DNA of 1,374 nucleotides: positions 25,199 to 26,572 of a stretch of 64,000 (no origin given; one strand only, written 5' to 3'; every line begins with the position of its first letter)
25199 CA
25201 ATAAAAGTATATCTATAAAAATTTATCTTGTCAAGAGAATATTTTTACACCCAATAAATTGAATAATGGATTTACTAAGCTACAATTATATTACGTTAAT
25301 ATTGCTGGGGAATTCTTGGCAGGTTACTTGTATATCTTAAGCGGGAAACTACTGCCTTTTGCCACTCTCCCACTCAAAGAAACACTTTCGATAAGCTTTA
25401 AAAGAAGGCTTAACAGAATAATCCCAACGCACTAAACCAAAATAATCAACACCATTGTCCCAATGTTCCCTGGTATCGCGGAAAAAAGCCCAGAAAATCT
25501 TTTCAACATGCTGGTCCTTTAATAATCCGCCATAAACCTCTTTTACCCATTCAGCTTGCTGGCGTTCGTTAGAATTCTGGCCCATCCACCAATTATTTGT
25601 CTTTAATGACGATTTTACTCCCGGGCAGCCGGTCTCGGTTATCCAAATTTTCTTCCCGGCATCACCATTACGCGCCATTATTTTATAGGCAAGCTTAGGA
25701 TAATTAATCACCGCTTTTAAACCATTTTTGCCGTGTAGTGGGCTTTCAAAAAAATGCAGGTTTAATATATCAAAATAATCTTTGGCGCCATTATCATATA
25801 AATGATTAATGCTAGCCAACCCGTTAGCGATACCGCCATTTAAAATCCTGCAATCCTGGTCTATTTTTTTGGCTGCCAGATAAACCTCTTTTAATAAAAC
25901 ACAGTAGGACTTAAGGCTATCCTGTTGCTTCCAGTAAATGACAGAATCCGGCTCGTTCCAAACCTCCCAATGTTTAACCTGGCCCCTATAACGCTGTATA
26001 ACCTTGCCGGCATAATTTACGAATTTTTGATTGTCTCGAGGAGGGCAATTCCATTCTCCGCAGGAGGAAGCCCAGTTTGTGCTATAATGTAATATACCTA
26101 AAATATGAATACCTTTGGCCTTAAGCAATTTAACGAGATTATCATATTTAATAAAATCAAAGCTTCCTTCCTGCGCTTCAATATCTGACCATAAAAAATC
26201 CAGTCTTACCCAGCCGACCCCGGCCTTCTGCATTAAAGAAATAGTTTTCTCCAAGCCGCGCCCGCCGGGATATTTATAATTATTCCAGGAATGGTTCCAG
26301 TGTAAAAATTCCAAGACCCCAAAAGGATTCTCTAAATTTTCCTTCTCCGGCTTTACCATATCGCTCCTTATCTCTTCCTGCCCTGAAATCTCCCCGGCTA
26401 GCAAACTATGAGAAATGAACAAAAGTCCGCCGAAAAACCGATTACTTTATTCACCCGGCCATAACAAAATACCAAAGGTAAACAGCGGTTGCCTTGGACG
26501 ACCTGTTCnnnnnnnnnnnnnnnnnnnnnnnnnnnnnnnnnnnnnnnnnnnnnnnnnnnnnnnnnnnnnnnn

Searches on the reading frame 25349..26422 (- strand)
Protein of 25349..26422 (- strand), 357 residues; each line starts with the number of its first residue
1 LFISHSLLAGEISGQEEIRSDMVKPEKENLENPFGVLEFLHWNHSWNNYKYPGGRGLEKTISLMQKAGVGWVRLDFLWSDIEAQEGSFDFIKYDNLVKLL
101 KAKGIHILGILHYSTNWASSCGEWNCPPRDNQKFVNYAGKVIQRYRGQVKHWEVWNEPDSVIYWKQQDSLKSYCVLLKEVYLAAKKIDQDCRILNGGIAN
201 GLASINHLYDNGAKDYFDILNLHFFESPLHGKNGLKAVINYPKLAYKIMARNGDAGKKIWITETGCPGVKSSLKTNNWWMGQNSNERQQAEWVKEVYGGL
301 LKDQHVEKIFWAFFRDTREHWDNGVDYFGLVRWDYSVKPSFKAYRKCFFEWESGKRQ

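Call 4: search_protein_families(library=pfam, proteins=[window:25349-26422:-], max_evalue=0.01)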
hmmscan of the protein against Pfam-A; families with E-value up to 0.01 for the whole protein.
window:25349-26422:- (357 aa): 6 families
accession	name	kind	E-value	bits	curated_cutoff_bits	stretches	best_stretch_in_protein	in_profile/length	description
PF02449.21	Glyco_hydro_42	-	3.3e-07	30.4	21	1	57-107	12-63/376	Beta-galactosidase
PF00232.24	Glyco_hydro_1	-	1.1e-05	24.6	22.6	1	59-163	62-171/453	Glycosyl hydrolase family 1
PF00331.26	Glyco_hydro_10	-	1.2e-05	25.2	22.1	1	78-158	47-129/311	Glycosyl hydrolase family 10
PF07745.19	Glyco_hydro_53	-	0.00012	21.6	24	1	57-268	26-248/340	Glycosyl hydrolase family 53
PF11790.14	Glyco_hydro_cc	-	0.0005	20.2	21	1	202-323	121-216/237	Glycosyl hydrolase catalytic core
PF01229.23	Glyco_hydro_39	-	0.0031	16.8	26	1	137-202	134-200/472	Glycosyl hydrolases family 39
